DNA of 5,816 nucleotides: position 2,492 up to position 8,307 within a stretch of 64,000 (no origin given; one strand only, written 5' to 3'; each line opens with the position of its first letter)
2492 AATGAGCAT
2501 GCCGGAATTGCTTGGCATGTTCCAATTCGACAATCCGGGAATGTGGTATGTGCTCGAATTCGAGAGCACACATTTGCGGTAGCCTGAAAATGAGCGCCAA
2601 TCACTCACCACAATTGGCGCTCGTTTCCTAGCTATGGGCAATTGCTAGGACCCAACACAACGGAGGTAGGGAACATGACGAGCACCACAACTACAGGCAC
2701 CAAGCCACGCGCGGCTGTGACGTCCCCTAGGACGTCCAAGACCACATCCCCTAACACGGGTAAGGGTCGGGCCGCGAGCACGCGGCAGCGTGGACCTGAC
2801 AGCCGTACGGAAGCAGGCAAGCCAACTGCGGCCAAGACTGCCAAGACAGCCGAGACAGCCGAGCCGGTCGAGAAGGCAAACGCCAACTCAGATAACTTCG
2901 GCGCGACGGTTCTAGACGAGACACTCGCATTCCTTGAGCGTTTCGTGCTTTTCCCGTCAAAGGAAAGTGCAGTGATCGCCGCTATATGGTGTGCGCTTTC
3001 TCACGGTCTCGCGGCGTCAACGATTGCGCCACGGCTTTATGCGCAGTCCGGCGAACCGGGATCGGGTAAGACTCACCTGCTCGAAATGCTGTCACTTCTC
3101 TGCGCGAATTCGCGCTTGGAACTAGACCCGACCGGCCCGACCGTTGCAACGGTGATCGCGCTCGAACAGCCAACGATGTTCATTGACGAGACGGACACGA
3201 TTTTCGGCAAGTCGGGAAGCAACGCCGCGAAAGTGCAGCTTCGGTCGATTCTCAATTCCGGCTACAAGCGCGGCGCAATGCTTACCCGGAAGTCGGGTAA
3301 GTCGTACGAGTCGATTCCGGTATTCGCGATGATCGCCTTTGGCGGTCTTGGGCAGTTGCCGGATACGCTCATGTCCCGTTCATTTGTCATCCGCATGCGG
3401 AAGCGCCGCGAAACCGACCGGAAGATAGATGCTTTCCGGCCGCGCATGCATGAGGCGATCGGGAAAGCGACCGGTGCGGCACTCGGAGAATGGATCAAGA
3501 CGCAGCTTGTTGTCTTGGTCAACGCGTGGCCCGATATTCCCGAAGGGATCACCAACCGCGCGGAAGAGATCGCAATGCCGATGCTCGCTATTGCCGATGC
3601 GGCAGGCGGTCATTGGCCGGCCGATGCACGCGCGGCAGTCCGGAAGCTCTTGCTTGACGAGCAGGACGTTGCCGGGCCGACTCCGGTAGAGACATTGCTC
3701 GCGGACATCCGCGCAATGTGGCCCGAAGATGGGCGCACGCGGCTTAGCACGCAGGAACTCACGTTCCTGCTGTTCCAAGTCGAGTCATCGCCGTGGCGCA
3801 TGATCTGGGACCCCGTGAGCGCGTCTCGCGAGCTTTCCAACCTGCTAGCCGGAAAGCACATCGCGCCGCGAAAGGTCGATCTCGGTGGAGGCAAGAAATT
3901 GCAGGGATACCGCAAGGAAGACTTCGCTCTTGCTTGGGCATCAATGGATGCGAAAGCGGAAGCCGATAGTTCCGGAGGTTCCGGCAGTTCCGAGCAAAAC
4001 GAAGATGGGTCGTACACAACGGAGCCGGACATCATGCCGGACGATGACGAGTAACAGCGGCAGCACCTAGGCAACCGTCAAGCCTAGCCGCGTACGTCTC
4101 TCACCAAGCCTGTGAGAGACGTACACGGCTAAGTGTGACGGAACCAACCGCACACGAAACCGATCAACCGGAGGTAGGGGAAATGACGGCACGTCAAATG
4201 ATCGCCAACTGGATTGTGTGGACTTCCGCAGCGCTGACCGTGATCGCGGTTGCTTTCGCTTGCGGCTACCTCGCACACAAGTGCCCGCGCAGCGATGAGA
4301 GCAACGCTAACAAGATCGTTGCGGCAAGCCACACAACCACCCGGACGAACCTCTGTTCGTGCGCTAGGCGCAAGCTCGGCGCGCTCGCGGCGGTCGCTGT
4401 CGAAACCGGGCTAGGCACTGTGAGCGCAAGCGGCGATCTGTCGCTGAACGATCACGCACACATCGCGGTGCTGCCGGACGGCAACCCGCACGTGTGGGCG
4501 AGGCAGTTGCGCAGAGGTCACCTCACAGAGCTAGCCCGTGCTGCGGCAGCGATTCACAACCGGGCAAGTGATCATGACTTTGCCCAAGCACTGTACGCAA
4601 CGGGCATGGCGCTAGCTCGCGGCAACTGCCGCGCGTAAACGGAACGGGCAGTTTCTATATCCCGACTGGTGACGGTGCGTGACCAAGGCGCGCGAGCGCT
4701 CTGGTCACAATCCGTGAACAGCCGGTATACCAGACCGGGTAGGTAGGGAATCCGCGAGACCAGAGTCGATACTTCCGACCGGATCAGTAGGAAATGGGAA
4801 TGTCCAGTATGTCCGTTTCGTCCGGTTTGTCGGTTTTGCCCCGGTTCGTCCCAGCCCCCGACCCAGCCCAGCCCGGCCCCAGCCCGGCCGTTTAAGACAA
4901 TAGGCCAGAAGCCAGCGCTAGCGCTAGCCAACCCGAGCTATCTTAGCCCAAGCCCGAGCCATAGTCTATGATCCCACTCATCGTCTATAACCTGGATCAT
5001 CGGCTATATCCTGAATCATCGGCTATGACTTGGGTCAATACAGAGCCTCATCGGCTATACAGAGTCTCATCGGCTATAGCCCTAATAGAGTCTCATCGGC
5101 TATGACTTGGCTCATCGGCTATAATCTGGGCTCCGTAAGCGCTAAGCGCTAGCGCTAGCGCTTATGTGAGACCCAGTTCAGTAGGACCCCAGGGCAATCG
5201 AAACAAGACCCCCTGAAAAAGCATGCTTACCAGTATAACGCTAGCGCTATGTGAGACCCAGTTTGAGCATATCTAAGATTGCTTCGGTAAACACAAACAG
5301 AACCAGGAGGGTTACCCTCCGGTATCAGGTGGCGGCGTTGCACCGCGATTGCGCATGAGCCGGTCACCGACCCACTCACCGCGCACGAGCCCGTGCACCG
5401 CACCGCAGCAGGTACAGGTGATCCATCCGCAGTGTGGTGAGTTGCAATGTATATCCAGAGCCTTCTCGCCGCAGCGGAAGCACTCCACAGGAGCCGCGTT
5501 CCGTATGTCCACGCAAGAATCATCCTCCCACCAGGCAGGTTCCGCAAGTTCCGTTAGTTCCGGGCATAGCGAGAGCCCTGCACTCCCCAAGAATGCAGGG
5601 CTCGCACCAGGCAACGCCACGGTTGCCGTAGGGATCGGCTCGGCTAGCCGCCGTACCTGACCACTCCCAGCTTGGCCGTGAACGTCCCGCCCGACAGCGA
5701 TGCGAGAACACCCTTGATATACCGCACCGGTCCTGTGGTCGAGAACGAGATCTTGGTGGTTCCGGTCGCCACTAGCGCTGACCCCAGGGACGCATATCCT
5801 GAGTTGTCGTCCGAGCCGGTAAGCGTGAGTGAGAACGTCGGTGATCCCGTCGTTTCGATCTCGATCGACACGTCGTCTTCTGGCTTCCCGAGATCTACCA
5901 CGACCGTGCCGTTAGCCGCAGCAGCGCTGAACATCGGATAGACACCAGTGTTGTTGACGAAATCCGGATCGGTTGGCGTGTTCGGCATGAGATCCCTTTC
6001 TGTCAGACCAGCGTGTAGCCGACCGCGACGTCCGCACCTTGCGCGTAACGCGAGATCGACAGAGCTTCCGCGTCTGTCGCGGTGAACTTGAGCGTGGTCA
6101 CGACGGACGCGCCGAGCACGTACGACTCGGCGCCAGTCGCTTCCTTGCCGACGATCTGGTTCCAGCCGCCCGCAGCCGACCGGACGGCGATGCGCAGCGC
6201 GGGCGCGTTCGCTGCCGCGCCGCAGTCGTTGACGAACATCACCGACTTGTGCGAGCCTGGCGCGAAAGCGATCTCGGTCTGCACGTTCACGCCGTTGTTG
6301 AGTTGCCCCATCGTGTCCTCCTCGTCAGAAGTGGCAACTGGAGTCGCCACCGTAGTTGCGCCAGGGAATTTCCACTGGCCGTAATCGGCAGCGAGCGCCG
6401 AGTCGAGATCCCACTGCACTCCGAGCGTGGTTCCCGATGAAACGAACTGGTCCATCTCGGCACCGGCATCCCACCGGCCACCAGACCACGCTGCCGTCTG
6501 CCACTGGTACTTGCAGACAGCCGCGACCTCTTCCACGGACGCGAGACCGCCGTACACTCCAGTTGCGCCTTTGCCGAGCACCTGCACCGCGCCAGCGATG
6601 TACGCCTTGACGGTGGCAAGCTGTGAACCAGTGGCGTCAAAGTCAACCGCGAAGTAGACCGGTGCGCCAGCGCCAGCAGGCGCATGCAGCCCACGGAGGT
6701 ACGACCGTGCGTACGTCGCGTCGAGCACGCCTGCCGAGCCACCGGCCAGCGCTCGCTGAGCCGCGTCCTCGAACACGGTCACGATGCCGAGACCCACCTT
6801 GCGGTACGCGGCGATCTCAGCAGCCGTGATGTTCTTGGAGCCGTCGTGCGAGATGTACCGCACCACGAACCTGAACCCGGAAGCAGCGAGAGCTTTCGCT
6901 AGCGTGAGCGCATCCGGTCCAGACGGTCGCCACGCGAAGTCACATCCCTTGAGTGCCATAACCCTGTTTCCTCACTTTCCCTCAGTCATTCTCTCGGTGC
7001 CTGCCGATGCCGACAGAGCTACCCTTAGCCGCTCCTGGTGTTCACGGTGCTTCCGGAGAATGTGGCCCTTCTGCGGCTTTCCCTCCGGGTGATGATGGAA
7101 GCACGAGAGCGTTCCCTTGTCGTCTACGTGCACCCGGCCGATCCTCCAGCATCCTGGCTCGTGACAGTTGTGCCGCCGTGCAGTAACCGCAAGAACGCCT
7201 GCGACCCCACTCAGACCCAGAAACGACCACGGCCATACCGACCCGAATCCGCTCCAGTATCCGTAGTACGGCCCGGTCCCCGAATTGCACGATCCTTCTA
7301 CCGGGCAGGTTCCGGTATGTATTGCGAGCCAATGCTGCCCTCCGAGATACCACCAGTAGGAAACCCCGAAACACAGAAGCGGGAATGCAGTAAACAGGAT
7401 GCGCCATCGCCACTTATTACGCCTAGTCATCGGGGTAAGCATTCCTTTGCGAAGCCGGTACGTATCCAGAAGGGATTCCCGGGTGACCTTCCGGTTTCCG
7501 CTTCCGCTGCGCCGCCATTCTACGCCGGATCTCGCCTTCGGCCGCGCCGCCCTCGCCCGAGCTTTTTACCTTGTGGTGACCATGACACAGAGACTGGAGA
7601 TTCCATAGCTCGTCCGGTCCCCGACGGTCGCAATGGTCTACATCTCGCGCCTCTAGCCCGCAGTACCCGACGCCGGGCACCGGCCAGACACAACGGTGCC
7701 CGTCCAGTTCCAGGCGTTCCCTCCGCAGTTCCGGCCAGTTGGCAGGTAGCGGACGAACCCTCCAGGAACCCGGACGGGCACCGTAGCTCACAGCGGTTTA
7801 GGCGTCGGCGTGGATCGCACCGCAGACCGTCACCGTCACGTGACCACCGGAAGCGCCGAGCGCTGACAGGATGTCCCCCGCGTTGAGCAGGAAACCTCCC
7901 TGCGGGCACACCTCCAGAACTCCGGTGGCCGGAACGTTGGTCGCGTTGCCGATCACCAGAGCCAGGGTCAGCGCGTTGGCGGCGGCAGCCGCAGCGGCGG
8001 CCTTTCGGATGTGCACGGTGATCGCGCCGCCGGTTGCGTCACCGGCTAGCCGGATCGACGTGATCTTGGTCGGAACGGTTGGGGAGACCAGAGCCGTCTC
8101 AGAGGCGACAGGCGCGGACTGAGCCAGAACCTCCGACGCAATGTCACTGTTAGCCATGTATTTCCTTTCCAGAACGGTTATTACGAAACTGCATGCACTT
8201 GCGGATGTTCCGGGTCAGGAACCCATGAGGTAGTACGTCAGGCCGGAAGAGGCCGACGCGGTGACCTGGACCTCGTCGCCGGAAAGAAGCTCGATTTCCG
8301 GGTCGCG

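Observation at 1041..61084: Dispersed 27-bp 'triple box' element (3 x 9-bp GGAAC units), 21 copies across the whole phage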

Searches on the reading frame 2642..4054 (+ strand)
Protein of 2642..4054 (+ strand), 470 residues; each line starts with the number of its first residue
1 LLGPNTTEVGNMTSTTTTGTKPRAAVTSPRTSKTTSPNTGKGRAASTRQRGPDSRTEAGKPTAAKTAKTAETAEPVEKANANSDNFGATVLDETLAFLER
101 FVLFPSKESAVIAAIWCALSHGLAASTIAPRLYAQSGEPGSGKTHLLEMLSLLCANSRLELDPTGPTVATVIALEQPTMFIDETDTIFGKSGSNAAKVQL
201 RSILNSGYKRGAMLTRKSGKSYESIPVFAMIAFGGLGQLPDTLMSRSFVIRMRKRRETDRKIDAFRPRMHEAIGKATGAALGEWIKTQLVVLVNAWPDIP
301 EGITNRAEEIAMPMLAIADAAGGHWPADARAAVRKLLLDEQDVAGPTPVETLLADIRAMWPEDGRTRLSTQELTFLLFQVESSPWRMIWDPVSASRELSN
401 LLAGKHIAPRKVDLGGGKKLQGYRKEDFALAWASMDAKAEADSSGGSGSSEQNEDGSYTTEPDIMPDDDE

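Call 10: search_protein_families(library=pfam, proteins=[window:2642-4054:+])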
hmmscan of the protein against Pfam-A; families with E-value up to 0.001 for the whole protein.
window:2642-4054:+ (470 aa): 1 family
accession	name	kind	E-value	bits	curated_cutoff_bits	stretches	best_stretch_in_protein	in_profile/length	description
PF12307.13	DUF3631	-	3.3e-33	115.8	24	1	251-433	1-180/182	Protein of unknown function (DUF3631)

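Call 74: find_homologous_proteins(query=window:2642-4054:+)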
Query window:2642-4054:+ (470 aa): 130 proteins with E <= 0.001 among 8000 candidates; the best 120 are listed.
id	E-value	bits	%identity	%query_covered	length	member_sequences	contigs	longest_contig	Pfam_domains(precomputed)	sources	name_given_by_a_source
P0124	7.8e-172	591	67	82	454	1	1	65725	PF12307.14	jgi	jgi:hypothetical protein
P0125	1.6e-110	388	53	72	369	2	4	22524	PF12307.14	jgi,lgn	jgi:hypothetical protein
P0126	2.9e-107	378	53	74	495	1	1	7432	PF12307.14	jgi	jgi:hypothetical protein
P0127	3.1e-106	374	51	73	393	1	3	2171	PF12307.14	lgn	-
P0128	9.2e-100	353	48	77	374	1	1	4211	PF12307.14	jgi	jgi:hypothetical protein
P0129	6.3e-99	350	47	78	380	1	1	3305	PF12307.14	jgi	jgi:hypothetical protein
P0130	8.6e-98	347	49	73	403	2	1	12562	PF12307.14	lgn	-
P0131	1.7e-93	332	48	78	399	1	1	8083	PF12307.14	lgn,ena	-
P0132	5.4e-93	331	46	73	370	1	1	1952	PF12307.14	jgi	jgi:hypothetical protein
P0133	1.6e-92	329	47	76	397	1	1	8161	PF12307.14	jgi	jgi:hypothetical protein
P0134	4.2e-90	321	47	73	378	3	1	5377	PF12307.14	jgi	jgi:Protein of unknown function (DUF3631)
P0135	1.7e-83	299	56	51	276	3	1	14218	PF12307.14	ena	-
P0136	4.4e-83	298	41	75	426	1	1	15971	PF12307.14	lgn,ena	-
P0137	1.0e-78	284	51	57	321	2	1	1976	PF12307.14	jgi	jgi:hypothetical protein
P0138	9.6e-77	277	45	73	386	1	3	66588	PF12307.14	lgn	-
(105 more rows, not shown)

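Call 75: find_encoding_contigs(protein=P0124, flank=10000, max_places=1)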
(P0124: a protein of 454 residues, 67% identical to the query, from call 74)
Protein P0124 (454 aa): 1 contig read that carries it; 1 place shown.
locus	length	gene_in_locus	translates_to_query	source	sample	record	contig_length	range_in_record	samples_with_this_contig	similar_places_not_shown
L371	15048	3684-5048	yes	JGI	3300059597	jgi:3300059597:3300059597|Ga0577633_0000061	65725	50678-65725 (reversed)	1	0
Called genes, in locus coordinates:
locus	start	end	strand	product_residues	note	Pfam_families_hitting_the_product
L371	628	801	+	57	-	-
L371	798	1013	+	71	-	-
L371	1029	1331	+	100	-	-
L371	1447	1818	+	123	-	-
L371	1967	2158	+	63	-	-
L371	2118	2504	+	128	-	-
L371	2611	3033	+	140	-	-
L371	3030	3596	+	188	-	-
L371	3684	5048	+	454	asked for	PF12307:DUF3631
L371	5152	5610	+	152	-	-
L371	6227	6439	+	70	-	-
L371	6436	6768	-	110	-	-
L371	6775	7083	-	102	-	-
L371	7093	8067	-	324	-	PF08924:Rv2525c_GlyHyd-like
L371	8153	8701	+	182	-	-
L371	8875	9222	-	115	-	-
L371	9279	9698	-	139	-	-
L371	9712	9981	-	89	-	-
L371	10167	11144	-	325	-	-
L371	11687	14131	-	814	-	PF08706:D5_N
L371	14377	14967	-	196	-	-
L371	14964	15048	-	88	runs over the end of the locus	-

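Call 76: find_encoding_contigs(protein=P0125, flank=10000, max_places=1)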
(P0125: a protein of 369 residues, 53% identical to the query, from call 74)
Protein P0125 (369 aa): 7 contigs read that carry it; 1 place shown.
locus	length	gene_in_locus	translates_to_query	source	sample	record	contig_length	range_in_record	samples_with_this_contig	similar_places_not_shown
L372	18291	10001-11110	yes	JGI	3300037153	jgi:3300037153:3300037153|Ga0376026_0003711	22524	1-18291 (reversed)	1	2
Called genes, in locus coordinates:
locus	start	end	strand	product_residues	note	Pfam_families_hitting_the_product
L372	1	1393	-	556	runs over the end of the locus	PF00072:Response_reg (faint), PF01266:DAO (faint), PF07992:Pyr_redox_2, PF12831:FAD_oxidored (weak), PF13738:Pyr_redox_3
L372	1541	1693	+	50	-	-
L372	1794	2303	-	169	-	PF04978:MST, PF12867:DinB_2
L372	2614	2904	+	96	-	-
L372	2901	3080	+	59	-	-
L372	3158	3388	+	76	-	-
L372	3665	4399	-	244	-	-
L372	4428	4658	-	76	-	PF00392:GntR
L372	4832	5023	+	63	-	-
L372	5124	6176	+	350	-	PF01555:N6_N4_Mtase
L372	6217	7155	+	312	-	-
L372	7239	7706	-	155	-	PF28078:GvpU-like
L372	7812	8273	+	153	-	-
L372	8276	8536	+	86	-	-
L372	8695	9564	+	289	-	-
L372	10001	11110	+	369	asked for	PF12307:DUF3631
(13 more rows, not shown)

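Call 77: find_encoding_contigs(protein=P0138, flank=10000, max_places=1)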
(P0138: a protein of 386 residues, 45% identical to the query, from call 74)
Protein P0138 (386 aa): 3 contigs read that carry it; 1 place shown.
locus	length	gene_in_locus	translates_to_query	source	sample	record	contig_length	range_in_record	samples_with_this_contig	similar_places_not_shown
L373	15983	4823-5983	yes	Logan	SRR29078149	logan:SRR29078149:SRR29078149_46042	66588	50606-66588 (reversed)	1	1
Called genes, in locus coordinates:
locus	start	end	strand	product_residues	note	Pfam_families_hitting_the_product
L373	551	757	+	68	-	-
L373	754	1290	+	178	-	-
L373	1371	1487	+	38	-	-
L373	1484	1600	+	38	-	-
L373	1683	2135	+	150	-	-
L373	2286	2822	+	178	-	-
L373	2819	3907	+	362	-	-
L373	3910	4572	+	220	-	-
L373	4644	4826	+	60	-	-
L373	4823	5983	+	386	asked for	PF12307:DUF3631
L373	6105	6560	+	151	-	-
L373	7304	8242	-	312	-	PF01183:Glyco_hydro_25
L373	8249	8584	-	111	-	-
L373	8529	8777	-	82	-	PF24729:Acb2_Tad1_hairpin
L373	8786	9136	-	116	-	-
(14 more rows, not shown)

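Call 78: find_encoding_contigs(protein=P0130, flank=10000, max_places=1)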
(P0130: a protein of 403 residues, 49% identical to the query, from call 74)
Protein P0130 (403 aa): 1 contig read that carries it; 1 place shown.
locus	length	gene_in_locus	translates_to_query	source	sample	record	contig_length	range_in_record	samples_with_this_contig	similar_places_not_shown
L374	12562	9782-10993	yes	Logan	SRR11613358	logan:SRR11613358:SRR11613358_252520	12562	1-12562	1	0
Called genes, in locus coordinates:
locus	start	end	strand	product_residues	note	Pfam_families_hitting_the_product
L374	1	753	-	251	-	?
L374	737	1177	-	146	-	PF25673:Terminase_7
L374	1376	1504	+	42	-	-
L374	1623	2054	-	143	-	-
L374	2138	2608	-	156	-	-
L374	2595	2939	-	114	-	-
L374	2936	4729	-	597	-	-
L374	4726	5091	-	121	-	PF07463:NUMOD4, PF13392:HNH_3 (weak)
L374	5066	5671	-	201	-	PF10935:DUF2637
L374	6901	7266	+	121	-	-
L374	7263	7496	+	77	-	-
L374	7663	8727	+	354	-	PF24703:DUF7666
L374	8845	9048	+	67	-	-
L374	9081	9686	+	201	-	-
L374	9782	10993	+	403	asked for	PF12307:DUF3631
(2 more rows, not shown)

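Call 93: find_encoding_contigs(protein=L371:14377-14967:-, flank=10000, max_places=1)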
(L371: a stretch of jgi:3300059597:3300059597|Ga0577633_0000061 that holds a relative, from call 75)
Protein L371:14377-14967:- (196 aa): no gene with exactly this product is on record in the collection.

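Call 94: find_encoding_contigs(protein=L371:11687-14131:-, flank=10000, max_places=1)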
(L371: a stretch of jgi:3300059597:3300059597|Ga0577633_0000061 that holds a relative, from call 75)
Protein L371:11687-14131:- (814 aa): no gene with exactly this product is on record in the collection.

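Call 107: search_dna_similar(query=window:2642-4054:+, collection=plasmids, mode=protein, max_rows=15)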
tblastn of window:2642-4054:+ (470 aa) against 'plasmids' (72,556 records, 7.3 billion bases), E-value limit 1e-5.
Records with a match: 3; places in all: 3; records where one place covers at least 80% of the query: 0.
Best place of each record, by identity: <60% 3.
By first word of the organism name: Streptomyces 2; Nonomuraea 1.
By predicted mobility (MOB-suite, as given by PLSDB): non-mobilizable 3.
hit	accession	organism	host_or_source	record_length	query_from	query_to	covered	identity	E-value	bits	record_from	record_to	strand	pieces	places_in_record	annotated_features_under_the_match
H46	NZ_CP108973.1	Streptomyces longwoodensis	-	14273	87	433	74%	35.5%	5e-46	179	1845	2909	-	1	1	DUF3631 domain-containing protein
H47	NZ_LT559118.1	Nonomuraea gerenzanensis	-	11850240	87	433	74%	34.4%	1e-43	171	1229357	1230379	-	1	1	none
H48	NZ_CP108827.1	Streptomyces sp. NBC_00859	-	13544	83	432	74%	33.2%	2e-40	162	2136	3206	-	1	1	DUF3631 domain-containing protein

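Call 108: search_dna_similar(query=window:2642-4054:+, collection=phages, mode=protein, max_rows=25)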
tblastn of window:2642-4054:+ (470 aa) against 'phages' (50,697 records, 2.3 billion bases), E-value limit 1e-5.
Records with a match: 1; places in all: 1; records where one place covers at least 80% of the query: 0.
Best place of each record, by identity: <60% 1.
By first word of the organism name: Pseudomonas 1.
By host as written in the record: Pseudomonas aeruginosa 1.
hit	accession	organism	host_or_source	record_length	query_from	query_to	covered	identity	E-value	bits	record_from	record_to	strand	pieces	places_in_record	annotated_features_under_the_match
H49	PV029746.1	Pseudomonas phage Phipami28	Pseudomonas aeruginosa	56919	87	432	74%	30.6%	5e-25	114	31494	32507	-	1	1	hypothetical protein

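Call 109: get_annotated_region(hit=H46, flank=1800)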
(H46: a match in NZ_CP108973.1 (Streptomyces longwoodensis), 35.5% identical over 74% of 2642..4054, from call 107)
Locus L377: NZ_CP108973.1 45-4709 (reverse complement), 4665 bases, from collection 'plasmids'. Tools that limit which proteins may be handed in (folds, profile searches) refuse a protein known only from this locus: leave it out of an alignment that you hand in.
description: Streptomyces longwoodensis strain NBC_00735 plasmid unnamed2, complete sequence
organism: Streptomyces longwoodensis (NCBI taxid 68231)
taxonomy: Bacteria; Actinomycetota; Actinomycetes; Kitasatosporales; Streptomycetaceae; Streptomyces; Streptomyces longwoodensis
host: -; source: -; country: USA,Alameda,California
typing (MOB-suite, as given by PLSDB): non-mobilizable
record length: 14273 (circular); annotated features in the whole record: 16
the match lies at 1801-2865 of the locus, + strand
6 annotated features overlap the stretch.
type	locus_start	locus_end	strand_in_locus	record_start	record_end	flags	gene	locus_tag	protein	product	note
CDS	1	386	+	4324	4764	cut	-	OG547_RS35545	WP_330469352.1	hypothetical protein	-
CDS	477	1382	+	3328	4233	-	-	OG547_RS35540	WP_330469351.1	bifunctional DNA primase/polymerase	-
CDS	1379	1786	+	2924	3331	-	-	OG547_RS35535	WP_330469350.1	hypothetical protein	-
CDS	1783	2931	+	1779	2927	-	-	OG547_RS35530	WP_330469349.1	DUF3631 domain-containing protein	-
CDS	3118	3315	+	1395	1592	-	-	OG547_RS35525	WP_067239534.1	helix-turn-helix domain-containing protein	-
CDS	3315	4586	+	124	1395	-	-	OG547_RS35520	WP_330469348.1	site-specific integrase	GO:0015074 - DNA integration [Evidence IEA]; GO:0006310 - DNA recombination [Evidence IEA]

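Call 110: get_annotated_region(hit=H48, flank=1800)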
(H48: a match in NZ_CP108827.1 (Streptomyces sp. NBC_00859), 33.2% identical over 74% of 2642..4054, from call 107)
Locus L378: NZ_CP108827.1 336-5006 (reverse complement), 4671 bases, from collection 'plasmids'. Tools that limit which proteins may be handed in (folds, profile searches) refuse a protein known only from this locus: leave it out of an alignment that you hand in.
description: Streptomyces sp. NBC_00859 plasmid unnamed1, complete sequence
organism: Streptomyces sp. NBC_00859 (NCBI taxid 2903682)
taxonomy: Bacteria; Actinomycetota; Actinomycetes; Kitasatosporales; Streptomycetaceae; Streptomyces; Streptomyces sp. NBC 00859
host: -; source: -; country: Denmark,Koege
typing (MOB-suite, as given by PLSDB): non-mobilizable
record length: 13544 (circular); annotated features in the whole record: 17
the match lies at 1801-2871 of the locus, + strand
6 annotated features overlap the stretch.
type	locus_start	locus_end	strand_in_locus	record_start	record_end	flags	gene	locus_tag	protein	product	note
CDS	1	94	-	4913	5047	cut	-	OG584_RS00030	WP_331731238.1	hypothetical protein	-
CDS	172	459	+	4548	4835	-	-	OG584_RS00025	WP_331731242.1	hypothetical protein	-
CDS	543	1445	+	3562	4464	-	-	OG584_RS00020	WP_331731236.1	bifunctional DNA primase/polymerase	-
CDS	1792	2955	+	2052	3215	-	-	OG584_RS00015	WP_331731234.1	DUF3631 domain-containing protein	-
CDS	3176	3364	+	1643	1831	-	-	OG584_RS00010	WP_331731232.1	helix-turn-helix domain-containing protein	-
CDS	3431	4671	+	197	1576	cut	-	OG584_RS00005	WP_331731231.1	site-specific integrase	GO:0015074 - DNA integration [Evidence IEA]; GO:0006310 - DNA recombination [Evidence IEA]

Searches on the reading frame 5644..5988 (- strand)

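Call 25: search_protein_families(library=pfam, max_evalue=0.01, proteins=[window:5644-5988:-])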
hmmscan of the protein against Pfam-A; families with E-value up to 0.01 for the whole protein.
window:5644-5988:- (114 aa): 0 families

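Call 56: search_protein_families(library=phrogs, max_evalue=0.001, proteins=[window:5644-5988:-])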
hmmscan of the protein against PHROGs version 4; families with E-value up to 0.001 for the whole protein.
window:5644-5988:- (114 aa): 1 family
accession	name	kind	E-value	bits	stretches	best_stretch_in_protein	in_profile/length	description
phrog_5707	-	unknown function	8.3e-05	23.5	1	21-110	18-123/134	-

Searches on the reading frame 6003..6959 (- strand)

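Call 25: search_protein_families(library=pfam, max_evalue=0.01, proteins=[window:6003-6959:-])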
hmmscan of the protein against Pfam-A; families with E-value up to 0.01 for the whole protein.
window:6003-6959:- (318 aa): 1 family
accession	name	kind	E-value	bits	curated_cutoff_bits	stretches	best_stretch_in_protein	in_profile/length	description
PF08924.17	Rv2525c_GlyHyd-like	-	1.2e-19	71.6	27.2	1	23-177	2-182/198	Rv2525c-like, glycoside hydrolase-like domain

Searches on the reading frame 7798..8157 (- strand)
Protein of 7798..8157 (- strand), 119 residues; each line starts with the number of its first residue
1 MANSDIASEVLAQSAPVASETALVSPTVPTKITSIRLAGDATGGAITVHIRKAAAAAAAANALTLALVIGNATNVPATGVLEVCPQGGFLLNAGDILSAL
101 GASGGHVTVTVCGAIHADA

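Call 26: search_protein_families(library=pfam, max_evalue=0.01, proteins=[window:7798-8157:-])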
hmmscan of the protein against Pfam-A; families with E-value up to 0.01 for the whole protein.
window:7798-8157:- (119 aa): 1 family
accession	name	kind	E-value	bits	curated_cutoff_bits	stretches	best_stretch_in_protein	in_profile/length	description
PF21112.3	CsgH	-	0.0088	16.5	27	0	34-73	29-69/88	CsgH protein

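Call 56: search_protein_families(library=phrogs, max_evalue=0.001, proteins=[window:7798-8157:-])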
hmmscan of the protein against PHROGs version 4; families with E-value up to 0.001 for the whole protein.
window:7798-8157:- (119 aa): 0 families
